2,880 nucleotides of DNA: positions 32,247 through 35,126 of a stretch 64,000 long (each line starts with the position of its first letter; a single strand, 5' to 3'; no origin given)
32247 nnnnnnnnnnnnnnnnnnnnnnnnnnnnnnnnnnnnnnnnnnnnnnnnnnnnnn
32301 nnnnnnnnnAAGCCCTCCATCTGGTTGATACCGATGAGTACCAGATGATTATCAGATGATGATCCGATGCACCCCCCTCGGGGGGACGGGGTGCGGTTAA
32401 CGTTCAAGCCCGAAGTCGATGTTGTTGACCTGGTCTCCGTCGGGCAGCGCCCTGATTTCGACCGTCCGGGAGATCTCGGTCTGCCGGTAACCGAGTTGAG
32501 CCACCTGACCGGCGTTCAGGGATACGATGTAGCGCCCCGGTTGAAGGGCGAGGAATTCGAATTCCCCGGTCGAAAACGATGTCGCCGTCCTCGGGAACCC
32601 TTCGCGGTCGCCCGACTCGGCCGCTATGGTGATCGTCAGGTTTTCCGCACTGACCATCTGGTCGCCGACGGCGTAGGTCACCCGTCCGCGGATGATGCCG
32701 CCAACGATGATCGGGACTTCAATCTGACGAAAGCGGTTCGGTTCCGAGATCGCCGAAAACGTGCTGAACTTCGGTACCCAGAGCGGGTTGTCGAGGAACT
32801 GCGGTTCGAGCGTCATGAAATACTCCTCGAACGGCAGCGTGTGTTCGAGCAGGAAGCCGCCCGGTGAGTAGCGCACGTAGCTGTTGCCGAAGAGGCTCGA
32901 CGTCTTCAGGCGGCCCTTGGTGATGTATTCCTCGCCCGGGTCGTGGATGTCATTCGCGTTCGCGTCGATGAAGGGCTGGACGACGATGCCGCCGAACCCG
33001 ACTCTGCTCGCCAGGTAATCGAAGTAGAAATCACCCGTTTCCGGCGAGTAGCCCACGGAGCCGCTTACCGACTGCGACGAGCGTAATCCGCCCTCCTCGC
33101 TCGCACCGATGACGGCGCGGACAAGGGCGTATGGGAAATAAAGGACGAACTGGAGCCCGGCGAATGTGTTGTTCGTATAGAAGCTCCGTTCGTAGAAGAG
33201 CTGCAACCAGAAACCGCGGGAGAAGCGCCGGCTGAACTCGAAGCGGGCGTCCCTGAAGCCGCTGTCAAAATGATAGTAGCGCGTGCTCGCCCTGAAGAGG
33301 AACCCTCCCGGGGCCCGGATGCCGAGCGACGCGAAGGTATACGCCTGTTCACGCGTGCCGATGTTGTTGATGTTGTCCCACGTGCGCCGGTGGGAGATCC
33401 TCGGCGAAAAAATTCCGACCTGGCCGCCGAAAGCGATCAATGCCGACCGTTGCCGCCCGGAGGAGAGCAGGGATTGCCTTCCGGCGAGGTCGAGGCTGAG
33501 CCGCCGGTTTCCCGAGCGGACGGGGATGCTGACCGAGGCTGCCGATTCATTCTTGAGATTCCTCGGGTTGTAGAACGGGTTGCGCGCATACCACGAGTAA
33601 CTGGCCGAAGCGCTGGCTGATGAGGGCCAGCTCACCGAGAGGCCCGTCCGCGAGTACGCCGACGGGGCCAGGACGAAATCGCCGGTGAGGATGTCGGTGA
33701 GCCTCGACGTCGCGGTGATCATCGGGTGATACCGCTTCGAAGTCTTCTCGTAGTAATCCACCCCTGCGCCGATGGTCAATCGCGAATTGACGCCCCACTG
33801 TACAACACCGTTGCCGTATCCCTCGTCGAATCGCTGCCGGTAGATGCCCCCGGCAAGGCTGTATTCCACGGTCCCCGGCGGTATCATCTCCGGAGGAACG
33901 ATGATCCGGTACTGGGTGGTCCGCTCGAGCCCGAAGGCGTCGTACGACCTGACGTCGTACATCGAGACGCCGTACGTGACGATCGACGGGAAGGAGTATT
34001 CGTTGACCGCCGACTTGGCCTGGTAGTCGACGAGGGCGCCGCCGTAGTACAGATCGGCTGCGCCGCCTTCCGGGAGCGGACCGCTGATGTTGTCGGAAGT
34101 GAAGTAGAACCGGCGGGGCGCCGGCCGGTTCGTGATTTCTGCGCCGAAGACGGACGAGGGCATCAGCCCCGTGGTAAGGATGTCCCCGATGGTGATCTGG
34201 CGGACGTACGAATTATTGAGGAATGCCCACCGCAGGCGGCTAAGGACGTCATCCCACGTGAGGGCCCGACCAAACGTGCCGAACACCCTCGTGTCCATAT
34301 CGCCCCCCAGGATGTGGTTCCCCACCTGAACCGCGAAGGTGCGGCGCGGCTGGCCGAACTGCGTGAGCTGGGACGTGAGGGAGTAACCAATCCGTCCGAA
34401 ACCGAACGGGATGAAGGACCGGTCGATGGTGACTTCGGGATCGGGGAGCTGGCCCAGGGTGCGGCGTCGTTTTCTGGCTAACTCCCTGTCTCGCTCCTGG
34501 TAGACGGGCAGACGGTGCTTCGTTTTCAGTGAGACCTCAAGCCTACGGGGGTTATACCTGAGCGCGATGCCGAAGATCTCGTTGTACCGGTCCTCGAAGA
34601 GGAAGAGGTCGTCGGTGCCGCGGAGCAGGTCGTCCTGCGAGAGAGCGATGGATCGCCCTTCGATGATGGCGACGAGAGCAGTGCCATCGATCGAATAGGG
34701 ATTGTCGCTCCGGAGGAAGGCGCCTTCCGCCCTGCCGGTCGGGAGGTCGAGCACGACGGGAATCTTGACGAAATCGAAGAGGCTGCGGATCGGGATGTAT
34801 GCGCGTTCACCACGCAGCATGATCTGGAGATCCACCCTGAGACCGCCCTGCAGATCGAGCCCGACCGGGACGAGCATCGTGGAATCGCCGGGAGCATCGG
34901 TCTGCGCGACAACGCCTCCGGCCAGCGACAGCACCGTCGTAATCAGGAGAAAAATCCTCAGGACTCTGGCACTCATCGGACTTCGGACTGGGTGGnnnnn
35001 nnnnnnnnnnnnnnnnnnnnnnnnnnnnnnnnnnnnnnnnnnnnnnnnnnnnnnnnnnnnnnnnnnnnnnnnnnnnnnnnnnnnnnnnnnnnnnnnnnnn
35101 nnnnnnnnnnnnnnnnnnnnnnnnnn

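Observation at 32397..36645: Chaperone-usher-like fimbrial operon embedded in the T9SS cargo array.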

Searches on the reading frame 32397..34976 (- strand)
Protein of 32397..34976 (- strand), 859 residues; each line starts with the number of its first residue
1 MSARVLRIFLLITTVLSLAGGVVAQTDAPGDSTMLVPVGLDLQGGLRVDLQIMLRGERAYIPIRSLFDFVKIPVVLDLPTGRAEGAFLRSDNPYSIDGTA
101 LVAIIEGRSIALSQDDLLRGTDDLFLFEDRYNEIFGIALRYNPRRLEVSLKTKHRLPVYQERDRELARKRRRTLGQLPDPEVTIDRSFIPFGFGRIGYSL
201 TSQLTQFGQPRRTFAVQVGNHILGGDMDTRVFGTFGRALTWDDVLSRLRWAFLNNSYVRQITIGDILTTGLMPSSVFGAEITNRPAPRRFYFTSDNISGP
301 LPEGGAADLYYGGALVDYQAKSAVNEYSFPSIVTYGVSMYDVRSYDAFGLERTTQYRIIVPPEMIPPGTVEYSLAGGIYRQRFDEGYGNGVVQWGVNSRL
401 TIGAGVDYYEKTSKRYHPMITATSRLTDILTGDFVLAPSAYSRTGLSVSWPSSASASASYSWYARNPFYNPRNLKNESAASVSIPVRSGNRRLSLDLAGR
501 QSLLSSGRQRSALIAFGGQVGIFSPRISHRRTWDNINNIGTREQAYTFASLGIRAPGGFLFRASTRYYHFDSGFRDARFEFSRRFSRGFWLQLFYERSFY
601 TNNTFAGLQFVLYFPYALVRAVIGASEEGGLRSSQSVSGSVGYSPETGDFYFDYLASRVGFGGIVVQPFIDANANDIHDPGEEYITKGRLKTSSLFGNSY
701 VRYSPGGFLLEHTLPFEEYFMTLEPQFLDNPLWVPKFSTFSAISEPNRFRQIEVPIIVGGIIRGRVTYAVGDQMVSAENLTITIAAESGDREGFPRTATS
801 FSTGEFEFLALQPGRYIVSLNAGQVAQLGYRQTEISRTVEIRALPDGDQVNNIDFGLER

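Call 3: search_protein_families(library=pfam, proteins=[window:32397-34976:-], max_evalue=1)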
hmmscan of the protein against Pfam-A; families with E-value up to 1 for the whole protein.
window:32397-34976:- (859 aa): 2 families
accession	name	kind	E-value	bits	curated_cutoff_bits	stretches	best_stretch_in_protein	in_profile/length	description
PF13620.12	CarboxypepD_reg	-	0.00011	22.9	32.3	1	762-830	2-64/82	Carboxypeptidase regulatory-like domain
PF17210.9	SdrD_B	-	0.099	13.3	29.7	1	779-824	26-68/112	SdrD B-like domain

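Call 4: search_protein_families(library=ncbifam, proteins=[window:32397-34976:-], max_evalue=1)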
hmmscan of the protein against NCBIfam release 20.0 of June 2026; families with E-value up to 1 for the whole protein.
window:32397-34976:- (859 aa): 0 families

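Call 6: search_solved_structures(query=window:32397-34976:-, max_evalue=10)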
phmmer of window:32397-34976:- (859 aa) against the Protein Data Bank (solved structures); distinct sequences matched with E-value up to 10: 1.
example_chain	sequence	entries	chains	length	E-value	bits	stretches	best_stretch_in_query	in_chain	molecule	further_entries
5uft_A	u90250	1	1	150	0.25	13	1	263-332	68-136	Nitrogen-fixing NifU-like, N-terminal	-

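Call 9: find_homologous_proteins(query=window:32397-34976:-, max_evalue=0.001)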
Query window:32397-34976:- (859 aa): 27 proteins with E <= 0.001 among 8000 candidates.
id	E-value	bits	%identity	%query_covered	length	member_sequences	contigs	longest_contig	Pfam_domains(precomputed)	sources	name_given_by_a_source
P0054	0.0e+0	1937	100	100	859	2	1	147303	-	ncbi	-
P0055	0.0e+0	1550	76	100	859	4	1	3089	-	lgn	-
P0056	0.0e+0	1516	76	97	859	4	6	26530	-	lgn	-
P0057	0.0e+0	1509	75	100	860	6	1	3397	-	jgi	jgi:hypothetical protein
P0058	0.0e+0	1481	75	97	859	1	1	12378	PF13620.13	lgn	-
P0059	0.0e+0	1427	71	99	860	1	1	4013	-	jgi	jgi:hypothetical protein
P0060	0.0e+0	1424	70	100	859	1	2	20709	-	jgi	-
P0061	0.0e+0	1208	75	79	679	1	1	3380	-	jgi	jgi:hypothetical protein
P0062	0.0e+0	1027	53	99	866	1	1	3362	-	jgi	jgi:hypothetical protein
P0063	4.3e-290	983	51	100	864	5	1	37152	-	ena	-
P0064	4.8e-286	970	52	96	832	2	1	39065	-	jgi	jgi:hypothetical protein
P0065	1.3e-285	968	51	100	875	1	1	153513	-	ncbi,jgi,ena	-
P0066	6.5e-282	956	70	68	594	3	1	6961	-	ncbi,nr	ncbi:MAG TPA: hypothetical protein VJO14_05515, partial [Bacteroidota bacterium]|nr:hypothetical pro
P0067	2.2e-278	944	50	99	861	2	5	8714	-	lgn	-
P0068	6.5e-276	936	49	100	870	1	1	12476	-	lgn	-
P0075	3.4e-69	252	27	100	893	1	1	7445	-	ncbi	ncbi:MAG: hypothetical protein ABR499_23535 [Gemmatimonadaceae bacterium]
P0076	1.0e-66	244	26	99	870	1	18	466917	-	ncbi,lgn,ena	-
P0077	1.1e-53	201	25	93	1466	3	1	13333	PF05036.19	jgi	-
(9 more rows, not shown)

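Call 14: search_solved_structures(query=A2, max_evalue=10)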
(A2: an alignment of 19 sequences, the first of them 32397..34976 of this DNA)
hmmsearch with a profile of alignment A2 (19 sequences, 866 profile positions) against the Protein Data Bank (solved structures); distinct sequences matched with E-value up to 10: 2.
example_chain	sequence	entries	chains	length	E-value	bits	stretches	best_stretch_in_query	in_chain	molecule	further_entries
9c7v_B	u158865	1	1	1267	0.014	16.6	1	764-826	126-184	BOS complex subunit NOMO2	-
3k4x_A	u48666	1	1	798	0.49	11.5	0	649-679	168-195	Proliferating cell nuclear antigen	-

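Call 30: predict_structure(alignment_id=A2)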
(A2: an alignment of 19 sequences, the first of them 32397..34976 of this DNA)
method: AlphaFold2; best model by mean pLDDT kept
length: 859 residues; sequences in the alignment: 19
mean_pLDDT: 85.4   pTM: 0.66
mean pLDDT of the five models: 85.4, 84.3, 82.9, 77.6, 75.0
residues with pLDDT >= 90: 317; 70-90: 474; 50-70: 53; < 50: 15
segments of 3 or more residues with pLDDT < 50: 18-30
pLDDT, mean of each block of 10 residues (from residue 1): 67 60 38 79 79 86 90 84 83 86 87 86 89 90 87 79 64 62 85 89 78 93 90 90 90 91 91 89 87 88 82 76 79 88 80 88 93 91 84 95 94 89 93 94 94 89 88 92 85 92 91 94 94 83 93 89 94 90 86 90 88 90 82 90 84 85 90 86 87 73 82 87 86 87 89 90 90 84 84 77 89 90 81 79 87 85
secondary structure, 60 per line:
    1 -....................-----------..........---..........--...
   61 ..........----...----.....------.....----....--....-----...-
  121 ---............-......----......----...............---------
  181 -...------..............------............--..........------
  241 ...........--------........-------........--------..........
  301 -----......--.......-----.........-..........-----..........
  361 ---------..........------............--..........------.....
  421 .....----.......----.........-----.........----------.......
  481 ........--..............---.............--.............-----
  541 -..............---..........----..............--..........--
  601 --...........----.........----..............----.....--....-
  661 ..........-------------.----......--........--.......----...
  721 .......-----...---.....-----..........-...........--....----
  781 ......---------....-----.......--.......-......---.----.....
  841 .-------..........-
elements in order (helices of 4 or more, strands of 3 or more residues): H2-21 E33-42 E46-55 E58-62 H63-70 E75-77 E82-86 E93-97 E102-105 E108-111 E117-119 E124-127 H128-135 E137-142 E147-152 H157-171 E182-184 E191-204 E211-222 E225-234 E244-251 E260-267 E275-282 E291-300 E306-311 E314-320 E326-334 E336-345 E351-360 E370-379 E386-397 E400-409 E416-425 E430-436 E441-449 E455-463 E474-488 E491-504 E508-520 E523-535 E542-555 E559-568 E573-586 E589-598 E603-613 E618-626 E631-644 E649-653 E661-670 E689-694 E697-704 E707-713 E718-724 E733-735 E739-743 E749-758 E760-770 E773-776 E781-786 E796-799 E805-811 E814-820 H822-827 E836-841 E849-858

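Call 33: find_encoding_contigs(protein=P0076, flank=8000, max_places=3)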
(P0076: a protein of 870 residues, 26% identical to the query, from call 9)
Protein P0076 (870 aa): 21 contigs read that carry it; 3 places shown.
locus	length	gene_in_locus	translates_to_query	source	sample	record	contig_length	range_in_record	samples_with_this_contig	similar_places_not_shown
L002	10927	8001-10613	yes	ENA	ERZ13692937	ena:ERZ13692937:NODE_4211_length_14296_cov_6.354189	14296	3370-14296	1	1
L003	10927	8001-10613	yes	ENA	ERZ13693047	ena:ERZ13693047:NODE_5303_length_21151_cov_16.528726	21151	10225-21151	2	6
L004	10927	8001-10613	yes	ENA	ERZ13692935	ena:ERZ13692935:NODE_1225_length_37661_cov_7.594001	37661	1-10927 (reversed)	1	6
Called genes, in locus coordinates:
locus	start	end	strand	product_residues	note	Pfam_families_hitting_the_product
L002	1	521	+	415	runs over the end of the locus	PF12704:MacB_PCD, PF02687:FtsX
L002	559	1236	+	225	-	PF02463:SMC_N (faint), PF00005:ABC_tran, PF13304:AAA_21 (faint)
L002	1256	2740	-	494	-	PF13860:FlgD_ig, PF18962:Por_Secre_tail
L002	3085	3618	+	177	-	-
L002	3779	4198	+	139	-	-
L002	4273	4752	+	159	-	PF14352:DUF4402 (weak)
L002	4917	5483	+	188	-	-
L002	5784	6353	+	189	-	-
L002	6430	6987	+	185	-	-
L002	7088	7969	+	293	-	-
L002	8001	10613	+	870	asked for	-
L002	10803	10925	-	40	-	?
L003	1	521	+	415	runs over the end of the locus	PF12704:MacB_PCD, PF02687:FtsX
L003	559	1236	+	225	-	PF02463:SMC_N (faint), PF00005:ABC_tran, PF13304:AAA_21 (faint)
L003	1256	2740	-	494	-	PF13860:FlgD_ig, PF18962:Por_Secre_tail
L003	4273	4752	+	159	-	PF14352:DUF4402 (weak)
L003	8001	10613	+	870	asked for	-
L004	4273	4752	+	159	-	PF14352:DUF4402 (weak)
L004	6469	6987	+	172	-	PF14352:DUF4402 (faint)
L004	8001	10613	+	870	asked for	-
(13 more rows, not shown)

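Call 69: find_related_loci(query=A2, collection=genome_contigs, flank=8000)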
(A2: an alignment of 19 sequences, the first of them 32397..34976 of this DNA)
Query A2 (859 aa) in genome_contigs; peptide patterns used: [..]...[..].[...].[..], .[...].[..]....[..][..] (x = any residue, [..] = any of these).
30 stretches matched a pattern; 17 encode a relative of the query (tblastn E <= 1e-3); 17 distinct loci.
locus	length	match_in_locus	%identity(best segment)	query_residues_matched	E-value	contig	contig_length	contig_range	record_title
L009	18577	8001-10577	90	1-859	0e+0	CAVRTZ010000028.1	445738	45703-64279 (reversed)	MAG: uncultured Ignavibacteria bacterium isolate MFD02809.bin.2.75 genome assembly, contig: contig_91368, whole genome s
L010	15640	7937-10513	77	1-859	0e+0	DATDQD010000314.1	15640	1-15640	MAG TPA_asm: Bacteroidota bacterium isolate SMAG_U7938 k141_1816069, whole genome shotgun sequence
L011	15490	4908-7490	50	3-859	0e+0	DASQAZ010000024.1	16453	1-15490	MAG TPA_asm: Bacteroidota bacterium isolate SMAG_U11658 k141_1844363, whole genome shotgun sequence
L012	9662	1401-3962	50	8-857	0e+0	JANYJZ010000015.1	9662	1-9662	MAG: Ignavibacteriae bacterium isolate GL140_4_metabinner_9 GL140_4_k141_387131, whole genome shotgun sequence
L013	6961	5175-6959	70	1-594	0e+0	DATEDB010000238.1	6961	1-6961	MAG TPA_asm: Bacteroidota bacterium isolate SMAG_U8287 k141_2806523, whole genome shotgun sequence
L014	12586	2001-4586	49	1-859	0e+0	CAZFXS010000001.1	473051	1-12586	MAG TPA_asm: uncultured Chlorobiaceae bacterium isolate SRP237561_co1_246 genome assembly, contig: NODE_4_length_473051_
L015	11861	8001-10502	49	31-857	0e+0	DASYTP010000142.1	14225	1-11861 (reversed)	MAG TPA_asm: Bacteroidota bacterium isolate SMAG_U4570 k141_1131783, whole genome shotgun sequence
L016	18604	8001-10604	50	2-859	0e+0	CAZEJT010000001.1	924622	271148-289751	MAG TPA_asm: uncultured Chlorobiaceae bacterium isolate SRP273308_co1_412 genome assembly, contig: NODE_1_length_924622_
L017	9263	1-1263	67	438-858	0e+0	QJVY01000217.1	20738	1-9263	MAG: Ignavibacteria bacterium isolate SZUA-254 scaffold_3740, whole genome shotgun sequence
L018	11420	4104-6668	36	8-857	5e-169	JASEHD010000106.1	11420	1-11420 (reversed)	MAG: Bacteroidota bacterium isolate Yes70-14 NODE_106_length_11420_cov_5.320634, whole genome shotgun sequence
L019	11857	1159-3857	48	6-855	1e-145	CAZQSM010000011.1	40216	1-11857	MAG TPA_asm: uncultured Chlorobiaceae bacterium isolate SRP287453_co1_294 genome assembly, contig: NODE_1546_length_4021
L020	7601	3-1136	52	485-859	8e-126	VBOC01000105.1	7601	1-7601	MAG: Ignavibacteria bacterium isolate IN_1 14_0903_13_30cm_scaffold_2023242, whole genome shotgun sequence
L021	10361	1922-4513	31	1-848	5e-131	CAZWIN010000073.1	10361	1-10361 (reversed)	MAG TPA_asm: uncultured Chitinophagales bacterium isolate SRP237561_co1_5 genome assembly, contig: NODE_12459_length_103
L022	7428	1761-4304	30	5-855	1e-101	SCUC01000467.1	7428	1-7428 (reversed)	MAG: Bacteroidetes bacterium isolate FW602_bin.19 FW602_bin.19-89573-1, whole genome shotgun sequence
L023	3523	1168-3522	30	18-805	3e-102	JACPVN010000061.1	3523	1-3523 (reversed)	MAG: Ignavibacteriae bacterium isolate NC_groundwater_786_Ag_S2p5_43_5 JBCH_GD18_4_SO25_S179_scaffold_106134, whole geno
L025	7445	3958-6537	27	2-857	2e-61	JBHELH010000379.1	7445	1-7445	MAG: Gemmatimonadaceae bacterium isolate S1_bin.8.orig S1_k141_1277720, whole genome shotgun sequence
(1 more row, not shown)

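Call 73: search_protein_representatives(alignment_id=A2)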
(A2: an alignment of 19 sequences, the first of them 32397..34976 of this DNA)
Query: 19 sequences, 866 profile positions. Proteins with E-value up to 0.001 (for the whole library): 7510; up to 1e-10: 3979; up to 1e-30: 2022. The best 150 are listed.
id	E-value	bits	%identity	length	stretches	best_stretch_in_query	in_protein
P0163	0.0e+00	1290.9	-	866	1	11-866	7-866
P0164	2.9e-283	958.5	-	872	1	9-865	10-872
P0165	6.6e-271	917.7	-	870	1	12-865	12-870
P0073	2.3e-263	892.7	-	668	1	5-606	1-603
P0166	4.3e-237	805.8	-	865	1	29-864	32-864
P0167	4.6e-223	759.4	-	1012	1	11-864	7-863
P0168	1.0e-217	741.6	-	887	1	11-864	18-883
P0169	1.5e-217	741.2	-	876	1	13-866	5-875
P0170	1.4e-206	704.8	-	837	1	34-865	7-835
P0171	4.8e-206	703.0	-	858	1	17-865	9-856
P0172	1.1e-204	698.6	-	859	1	14-865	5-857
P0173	1.3e-202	691.7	-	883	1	11-865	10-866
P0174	2.3e-201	687.6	-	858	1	16-865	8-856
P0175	4.0e-196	670.2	-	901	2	241-866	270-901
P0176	1.4e-195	668.4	-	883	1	38-865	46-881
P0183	7.8e-189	646.1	-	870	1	10-866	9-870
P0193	4.9e-179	613.7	-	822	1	42-865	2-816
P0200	1.9e-174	598.5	-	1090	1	12-864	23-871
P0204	4.6e-172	590.6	-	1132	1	4-865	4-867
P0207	9.7e-169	579.6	-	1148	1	12-865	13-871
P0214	2.1e-165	568.6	-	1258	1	17-865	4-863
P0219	1.4e-161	555.9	-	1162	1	13-865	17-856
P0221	6.4e-161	553.8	-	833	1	38-864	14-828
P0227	6.7e-159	547.1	-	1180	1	14-860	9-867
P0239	1.9e-155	535.7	-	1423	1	13-863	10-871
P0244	5.9e-154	530.7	-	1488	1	6-865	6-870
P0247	3.4e-153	528.2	-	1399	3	11-865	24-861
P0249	4.4e-153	527.8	-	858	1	32-865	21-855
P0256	5.8e-151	520.8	-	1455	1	10-865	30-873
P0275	2.1e-148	512.3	-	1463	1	10-865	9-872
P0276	3.3e-148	511.7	-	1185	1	35-864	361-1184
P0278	8.1e-148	510.4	-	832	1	23-865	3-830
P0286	2.9e-146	505.3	-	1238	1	16-865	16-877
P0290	3.2e-145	501.8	-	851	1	32-865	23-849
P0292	7.4e-145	500.6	-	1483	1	36-865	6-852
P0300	9.2e-144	497.0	-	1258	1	14-864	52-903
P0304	2.4e-143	495.6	-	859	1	32-864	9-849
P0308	7.8e-143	493.9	-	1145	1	12-865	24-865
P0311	1.4e-142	493.1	-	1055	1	37-865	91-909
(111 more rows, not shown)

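Call 76: search_solved_structures(query=A7, max_evalue=10)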
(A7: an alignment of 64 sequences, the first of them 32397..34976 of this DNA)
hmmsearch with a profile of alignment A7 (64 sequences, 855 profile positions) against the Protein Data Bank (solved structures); distinct sequences matched with E-value up to 10: 6.
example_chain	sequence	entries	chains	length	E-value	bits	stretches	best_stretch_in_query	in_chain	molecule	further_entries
9c7v_B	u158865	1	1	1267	5.8e-09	37.7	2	751-813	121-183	BOS complex subunit NOMO2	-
10ps_A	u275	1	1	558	2.7e-08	35.5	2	769-814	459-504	Serine-aspartate repeat-containing protein D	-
7dm0_A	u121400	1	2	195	8.6e-06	27.2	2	286-332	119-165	Biofilm-associated surface protein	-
6m3a_A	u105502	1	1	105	0.038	15.1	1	290-332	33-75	Biofilm-associated surface protein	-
4v4c_B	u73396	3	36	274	0.6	11.2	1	776-818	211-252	Pyrogallol hydroxytransferase small subunit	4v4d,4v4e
5cag_A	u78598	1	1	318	0.74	10.9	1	775-835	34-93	Uncharacterized protein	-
